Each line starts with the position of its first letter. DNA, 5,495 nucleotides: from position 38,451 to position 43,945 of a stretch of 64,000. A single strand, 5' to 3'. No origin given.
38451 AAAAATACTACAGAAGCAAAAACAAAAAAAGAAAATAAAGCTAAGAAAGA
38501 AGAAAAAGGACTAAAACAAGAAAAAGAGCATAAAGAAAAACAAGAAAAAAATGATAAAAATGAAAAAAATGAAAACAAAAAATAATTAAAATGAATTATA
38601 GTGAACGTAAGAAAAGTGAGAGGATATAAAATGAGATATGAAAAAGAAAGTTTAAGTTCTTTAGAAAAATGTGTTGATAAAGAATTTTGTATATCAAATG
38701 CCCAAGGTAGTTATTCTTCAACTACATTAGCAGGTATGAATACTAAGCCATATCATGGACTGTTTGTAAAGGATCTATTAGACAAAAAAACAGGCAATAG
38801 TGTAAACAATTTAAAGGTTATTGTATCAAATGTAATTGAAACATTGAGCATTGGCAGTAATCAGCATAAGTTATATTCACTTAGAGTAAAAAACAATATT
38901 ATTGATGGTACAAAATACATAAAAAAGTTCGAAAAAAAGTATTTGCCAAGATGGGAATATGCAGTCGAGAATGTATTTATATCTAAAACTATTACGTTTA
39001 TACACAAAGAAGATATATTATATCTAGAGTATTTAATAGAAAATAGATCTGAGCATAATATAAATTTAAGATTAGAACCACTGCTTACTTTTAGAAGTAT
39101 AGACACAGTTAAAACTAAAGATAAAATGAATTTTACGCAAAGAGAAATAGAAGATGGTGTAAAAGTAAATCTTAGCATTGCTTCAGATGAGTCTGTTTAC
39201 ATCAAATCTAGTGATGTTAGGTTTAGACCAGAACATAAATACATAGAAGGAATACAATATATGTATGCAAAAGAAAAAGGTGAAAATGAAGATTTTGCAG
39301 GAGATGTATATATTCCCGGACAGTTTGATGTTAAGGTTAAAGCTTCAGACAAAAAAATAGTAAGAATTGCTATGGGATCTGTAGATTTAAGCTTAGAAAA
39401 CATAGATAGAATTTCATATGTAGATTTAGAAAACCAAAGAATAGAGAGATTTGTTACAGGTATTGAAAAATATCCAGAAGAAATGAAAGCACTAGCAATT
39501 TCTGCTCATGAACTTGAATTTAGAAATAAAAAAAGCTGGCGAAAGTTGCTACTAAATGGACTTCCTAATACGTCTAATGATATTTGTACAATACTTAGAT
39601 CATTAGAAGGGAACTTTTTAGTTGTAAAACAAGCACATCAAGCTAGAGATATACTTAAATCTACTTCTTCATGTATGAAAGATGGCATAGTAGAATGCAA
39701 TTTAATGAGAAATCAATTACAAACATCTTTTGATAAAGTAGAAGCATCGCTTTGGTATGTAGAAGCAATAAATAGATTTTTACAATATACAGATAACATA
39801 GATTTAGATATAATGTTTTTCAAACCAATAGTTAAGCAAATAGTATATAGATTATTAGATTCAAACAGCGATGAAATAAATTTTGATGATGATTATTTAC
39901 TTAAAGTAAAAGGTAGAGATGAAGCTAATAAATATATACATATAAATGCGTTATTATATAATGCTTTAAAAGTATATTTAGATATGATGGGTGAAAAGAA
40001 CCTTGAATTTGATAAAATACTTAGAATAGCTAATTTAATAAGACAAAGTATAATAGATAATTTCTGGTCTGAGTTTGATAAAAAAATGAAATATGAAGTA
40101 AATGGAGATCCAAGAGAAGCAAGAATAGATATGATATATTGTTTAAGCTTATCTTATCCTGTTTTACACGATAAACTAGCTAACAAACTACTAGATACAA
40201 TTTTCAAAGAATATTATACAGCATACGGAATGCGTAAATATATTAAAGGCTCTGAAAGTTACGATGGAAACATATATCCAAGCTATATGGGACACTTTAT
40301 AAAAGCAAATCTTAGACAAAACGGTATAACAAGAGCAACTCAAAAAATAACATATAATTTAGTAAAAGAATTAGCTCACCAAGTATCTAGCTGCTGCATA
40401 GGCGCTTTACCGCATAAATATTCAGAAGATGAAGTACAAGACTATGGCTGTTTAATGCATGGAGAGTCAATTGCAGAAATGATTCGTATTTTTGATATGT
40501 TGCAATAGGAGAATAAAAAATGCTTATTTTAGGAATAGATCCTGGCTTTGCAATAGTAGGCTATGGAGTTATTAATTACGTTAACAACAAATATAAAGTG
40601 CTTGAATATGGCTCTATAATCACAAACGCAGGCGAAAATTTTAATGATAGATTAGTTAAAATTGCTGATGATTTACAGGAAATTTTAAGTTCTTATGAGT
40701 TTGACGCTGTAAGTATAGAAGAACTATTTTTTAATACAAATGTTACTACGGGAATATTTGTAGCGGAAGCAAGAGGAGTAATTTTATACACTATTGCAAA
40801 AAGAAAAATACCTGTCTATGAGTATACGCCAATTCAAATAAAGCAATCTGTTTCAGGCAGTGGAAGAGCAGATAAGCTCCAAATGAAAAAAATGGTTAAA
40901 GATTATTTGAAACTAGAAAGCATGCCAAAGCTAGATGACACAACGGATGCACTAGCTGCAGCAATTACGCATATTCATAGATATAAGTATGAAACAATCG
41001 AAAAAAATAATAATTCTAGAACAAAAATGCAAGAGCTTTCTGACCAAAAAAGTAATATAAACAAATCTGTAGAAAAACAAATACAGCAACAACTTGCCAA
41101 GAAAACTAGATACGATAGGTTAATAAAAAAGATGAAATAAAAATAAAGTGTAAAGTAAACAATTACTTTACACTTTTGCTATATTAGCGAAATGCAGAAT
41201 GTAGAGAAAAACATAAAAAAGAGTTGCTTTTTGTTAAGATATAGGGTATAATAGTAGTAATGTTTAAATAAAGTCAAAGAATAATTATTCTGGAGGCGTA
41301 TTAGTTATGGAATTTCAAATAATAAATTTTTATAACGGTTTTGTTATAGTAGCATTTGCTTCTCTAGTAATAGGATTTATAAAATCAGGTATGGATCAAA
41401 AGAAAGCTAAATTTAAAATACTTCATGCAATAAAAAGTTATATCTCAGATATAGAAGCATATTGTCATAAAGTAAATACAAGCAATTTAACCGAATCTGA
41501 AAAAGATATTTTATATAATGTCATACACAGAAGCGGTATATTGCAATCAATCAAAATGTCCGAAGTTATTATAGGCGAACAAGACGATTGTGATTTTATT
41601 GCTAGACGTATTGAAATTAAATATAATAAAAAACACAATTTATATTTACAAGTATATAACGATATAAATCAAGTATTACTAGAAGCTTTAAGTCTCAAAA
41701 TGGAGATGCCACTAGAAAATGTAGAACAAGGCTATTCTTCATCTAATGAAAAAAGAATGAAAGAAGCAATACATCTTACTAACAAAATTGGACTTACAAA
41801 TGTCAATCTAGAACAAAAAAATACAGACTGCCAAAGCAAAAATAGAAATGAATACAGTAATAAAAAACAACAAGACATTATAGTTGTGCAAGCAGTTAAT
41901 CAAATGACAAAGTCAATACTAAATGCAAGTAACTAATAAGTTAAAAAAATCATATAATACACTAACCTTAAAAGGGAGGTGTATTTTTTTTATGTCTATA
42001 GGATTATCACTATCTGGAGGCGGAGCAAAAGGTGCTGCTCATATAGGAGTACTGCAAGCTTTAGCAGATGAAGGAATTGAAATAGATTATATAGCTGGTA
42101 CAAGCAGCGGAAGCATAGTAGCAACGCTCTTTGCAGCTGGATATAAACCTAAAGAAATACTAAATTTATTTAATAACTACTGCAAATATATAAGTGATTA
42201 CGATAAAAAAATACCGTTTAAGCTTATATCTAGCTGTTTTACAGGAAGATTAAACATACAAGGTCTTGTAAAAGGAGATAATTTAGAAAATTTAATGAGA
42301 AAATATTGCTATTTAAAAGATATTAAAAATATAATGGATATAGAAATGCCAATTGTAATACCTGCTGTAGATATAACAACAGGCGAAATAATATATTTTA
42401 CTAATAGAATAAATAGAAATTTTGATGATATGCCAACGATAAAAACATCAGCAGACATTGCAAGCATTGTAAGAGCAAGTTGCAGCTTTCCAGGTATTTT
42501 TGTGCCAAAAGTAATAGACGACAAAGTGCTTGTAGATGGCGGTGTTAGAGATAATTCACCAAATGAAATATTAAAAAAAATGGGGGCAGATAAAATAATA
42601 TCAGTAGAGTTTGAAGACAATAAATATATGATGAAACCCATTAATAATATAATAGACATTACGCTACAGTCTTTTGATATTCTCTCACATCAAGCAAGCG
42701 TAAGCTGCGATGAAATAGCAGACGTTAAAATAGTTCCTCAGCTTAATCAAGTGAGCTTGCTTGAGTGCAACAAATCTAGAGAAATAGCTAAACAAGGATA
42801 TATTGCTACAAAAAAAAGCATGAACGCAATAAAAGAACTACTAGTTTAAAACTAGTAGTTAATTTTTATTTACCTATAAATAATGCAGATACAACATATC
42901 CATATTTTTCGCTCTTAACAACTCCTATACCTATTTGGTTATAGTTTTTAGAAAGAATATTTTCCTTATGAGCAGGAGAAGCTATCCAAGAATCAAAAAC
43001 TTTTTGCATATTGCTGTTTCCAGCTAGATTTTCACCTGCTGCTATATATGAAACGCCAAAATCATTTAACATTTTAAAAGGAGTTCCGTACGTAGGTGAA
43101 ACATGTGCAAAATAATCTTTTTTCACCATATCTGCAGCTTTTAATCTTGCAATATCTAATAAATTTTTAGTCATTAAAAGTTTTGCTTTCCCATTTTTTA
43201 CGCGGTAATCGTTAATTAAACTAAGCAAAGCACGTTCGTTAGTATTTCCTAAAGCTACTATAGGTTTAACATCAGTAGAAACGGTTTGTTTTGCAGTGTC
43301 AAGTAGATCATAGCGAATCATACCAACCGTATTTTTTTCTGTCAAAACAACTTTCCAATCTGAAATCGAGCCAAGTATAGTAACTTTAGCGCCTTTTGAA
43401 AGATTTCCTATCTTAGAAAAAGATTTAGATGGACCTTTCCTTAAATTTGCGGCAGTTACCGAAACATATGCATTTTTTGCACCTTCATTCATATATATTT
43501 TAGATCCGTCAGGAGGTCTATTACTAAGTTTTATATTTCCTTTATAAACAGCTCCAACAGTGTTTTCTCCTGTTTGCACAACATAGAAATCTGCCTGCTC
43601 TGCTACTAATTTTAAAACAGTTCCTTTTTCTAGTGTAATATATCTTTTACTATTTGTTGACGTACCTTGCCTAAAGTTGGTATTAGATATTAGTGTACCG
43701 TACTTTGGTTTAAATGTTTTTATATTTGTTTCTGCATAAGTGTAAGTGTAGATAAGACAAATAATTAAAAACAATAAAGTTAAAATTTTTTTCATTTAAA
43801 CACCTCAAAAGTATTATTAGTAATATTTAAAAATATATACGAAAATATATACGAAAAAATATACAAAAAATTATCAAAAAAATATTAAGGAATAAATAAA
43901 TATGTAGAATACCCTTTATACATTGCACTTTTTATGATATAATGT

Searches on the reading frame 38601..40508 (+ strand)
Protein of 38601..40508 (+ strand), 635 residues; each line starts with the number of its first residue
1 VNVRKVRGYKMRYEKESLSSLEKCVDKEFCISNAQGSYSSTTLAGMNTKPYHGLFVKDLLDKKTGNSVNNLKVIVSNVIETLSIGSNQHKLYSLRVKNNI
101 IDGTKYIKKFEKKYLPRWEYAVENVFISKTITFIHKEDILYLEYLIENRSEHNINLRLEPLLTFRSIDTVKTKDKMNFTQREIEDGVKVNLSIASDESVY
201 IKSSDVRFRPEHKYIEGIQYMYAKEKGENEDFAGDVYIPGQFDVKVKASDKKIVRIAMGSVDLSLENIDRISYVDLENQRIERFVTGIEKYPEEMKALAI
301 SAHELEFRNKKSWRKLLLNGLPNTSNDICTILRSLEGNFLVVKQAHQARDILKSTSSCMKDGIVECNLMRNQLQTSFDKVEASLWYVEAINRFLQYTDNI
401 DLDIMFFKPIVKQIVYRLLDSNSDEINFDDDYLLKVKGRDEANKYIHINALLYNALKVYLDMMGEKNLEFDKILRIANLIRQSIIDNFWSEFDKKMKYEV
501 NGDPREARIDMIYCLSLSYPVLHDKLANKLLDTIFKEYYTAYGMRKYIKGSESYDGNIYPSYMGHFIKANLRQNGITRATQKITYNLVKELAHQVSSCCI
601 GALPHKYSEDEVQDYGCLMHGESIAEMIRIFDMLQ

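Call 48: search_protein_families(library=pfam, proteins=[window:38601-40508:+], max_evalue=0.00001)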
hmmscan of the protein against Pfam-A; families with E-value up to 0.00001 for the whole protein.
window:38601-40508:+ (635 aa): 2 families
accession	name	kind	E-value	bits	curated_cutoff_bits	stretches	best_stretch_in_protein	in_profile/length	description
PF12439.13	GDE_N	-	3.4e-40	138.3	27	1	27-252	1-218/219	Glycogen debranching enzyme N terminal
PF06202.20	GDE_C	-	1.3e-21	77.4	21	1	333-629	34-367/367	Amylo-alpha-1,6-glucosidase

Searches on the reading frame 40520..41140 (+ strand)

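Call 48: search_protein_families(library=pfam, proteins=[window:40520-41140:+], max_evalue=0.00001)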
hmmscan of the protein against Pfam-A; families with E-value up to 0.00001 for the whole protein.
window:40520-41140:+ (206 aa): 1 family
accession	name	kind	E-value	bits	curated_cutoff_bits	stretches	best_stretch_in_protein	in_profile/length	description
PF02075.23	RuvC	-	1.6e-44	151.8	22.2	1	3-151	1-148/148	Crossover junction endodeoxyribonuclease RuvC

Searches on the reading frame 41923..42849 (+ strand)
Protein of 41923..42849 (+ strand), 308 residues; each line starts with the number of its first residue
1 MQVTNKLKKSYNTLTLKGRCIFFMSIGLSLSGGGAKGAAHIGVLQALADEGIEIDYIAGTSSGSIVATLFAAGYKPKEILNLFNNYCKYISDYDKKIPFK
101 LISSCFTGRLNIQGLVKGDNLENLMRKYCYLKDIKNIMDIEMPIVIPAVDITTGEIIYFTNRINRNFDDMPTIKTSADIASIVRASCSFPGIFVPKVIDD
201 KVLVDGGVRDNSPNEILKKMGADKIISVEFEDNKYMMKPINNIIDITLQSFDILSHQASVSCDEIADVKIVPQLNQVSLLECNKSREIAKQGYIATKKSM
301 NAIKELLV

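Call 48: search_protein_families(library=pfam, proteins=[window:41923-42849:+], max_evalue=0.00001)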
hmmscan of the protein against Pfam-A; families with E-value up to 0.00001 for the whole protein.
window:41923-42849:+ (308 aa): 1 family
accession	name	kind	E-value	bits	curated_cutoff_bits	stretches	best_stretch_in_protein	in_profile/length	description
PF01734.28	Patatin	-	2.5e-35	122.8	27.7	1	28-216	1-189/191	Patatin-like phospholipase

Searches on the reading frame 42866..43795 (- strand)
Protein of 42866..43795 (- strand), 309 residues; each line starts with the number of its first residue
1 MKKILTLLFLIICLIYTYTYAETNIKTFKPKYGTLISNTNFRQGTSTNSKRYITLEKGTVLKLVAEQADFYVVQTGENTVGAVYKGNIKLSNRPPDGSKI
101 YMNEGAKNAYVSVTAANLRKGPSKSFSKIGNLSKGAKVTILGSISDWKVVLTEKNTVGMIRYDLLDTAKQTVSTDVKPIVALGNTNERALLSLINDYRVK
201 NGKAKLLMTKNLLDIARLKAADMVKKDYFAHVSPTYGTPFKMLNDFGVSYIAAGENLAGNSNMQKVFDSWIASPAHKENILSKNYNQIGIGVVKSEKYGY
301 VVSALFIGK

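Call 48: search_protein_families(library=pfam, proteins=[window:42866-43795:-], max_evalue=0.00001)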
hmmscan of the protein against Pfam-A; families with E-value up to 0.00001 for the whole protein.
window:42866-43795:- (309 aa): 2 families
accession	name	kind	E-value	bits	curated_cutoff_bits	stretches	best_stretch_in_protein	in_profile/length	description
PF00188.32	CAP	-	7.3e-16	59.5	21.1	1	191-302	1-114/117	Cysteine-rich secretory protein family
PF08239.17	SH3_3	-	7.7e-15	55.3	27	1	115-158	2-46/54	Bacterial SH3 domain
